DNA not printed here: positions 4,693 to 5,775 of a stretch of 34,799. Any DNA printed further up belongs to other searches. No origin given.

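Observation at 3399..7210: Uncharacterised five-gene transmembrane electron-transfer operon (orphan cytoplasmic ApbE + di-haem FRD + NuoF-like + ferredoxin) inside the Pup-proteasome locus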

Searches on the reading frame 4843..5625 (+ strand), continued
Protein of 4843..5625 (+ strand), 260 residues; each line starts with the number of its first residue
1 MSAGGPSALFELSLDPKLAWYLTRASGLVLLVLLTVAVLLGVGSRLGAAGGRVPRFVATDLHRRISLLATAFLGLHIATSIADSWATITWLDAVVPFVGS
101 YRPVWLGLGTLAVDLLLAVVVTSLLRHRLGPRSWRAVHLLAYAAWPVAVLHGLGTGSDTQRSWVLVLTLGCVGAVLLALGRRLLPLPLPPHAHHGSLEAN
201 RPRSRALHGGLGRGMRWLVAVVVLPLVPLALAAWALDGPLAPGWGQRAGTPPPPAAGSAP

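Call 65: fold_search(model_id=the predicted structure, library=pdb)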
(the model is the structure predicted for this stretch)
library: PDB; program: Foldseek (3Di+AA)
matches with E <= 10: 304; with E <= 0.001: 0
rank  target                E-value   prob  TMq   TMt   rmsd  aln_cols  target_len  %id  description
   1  7tai_A                2.5e-02  1.00  0.47  0.30   5.9       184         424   18  Structure of STEAP2 in complex with ligands (released 2023-01-25)
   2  8ucd_B                6.4e-02  1.00  0.43  0.46   8.4       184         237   15  Cryo-EM structure of human STEAP1 in complex with AMG 509 Fab (released 2023-11-22)
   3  8ucd_A                1.4e-01  1.00  0.42  0.45   6.9       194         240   14  Cryo-EM structure of human STEAP1 in complex with AMG 509 Fab (released 2023-11-22)
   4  8qq7                  1.6e-01  1.00  0.41  0.28   3.9       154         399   19  Structure of SpNOX: a Bacterial NADPH oxidase (released 2024-05-08)
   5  8ucd_C                2.1e-01  0.99  0.41  0.45   9.4       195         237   17  Cryo-EM structure of human STEAP1 in complex with AMG 509 Fab (released 2023-11-22)
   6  5o0t                  2.5e-01  1.00  0.43  0.53   5.2       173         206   16  CRYSTAL STRUCTURE OF TRANS-MEMBRANE DOMAIN OF Cylindrospermum stagnale NADPH-OXIDASE 5 (NOX5) (released 2017-06-28)
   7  8qt6                  2.9e-01  1.00  0.43  0.29   9.0       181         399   15  Cryo-EM structure of Streptococcus pneumoniae NADPH oxidase (released 2024-07-24)
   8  8qta                  3.0e-01  1.00  0.42  0.28   3.8       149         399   16  Cryo-EM structure of Streptococcus pneumoniae NADPH oxidase F397A mutant in complex with NADPH (released 2024-07-24)
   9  6y9b_A                3.4e-01  1.00  0.46  0.48   6.7       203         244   17  Cryo-EM structure of trimeric human STEAP1 bound to three Fab120.545 fragments (released 2020-05-20)
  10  9ly2_R                3.4e-01  0.30  0.20  0.16  18.4       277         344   12  A Cryo-EM structure of LA-PTH-PTH1R-V2RT-Beta-arrestin1 complex (state 1 conformation) (released 2026-03-04)
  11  6wxr_A                5.1e-01  0.99  0.47  0.13   7.0       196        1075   16  CryoEM structure of mouse DUOX1-DUOXA1 complex in the absence of NADPH (released 2020-09-02)
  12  8zje_R                6.6e-01  0.18  0.19  0.18  15.7       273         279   16  Cryo-EM structure of kisspeptin receptor bound to TAK-448 (released 2024-07-03)
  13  8hnk_R                8.3e-01  0.08  0.14  0.14  17.0       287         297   18  CXCR3-DNGi complex activated by CXCL11 (released 2023-11-29)
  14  9ge2_R                9.4e-01  0.13  0.18  0.16  16.9       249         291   16  Structure of GPR55 in complex with G13 and synthetic agonist ML184 (released 2025-03-05)
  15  8t6l_A                1.1e+00  0.60  0.31  0.08  13.5       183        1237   14  Cryo-EM structure of rat cardiac sodium channel NaV1.5 with batrachotoxin analog BTX-B (released 2024-03-06)
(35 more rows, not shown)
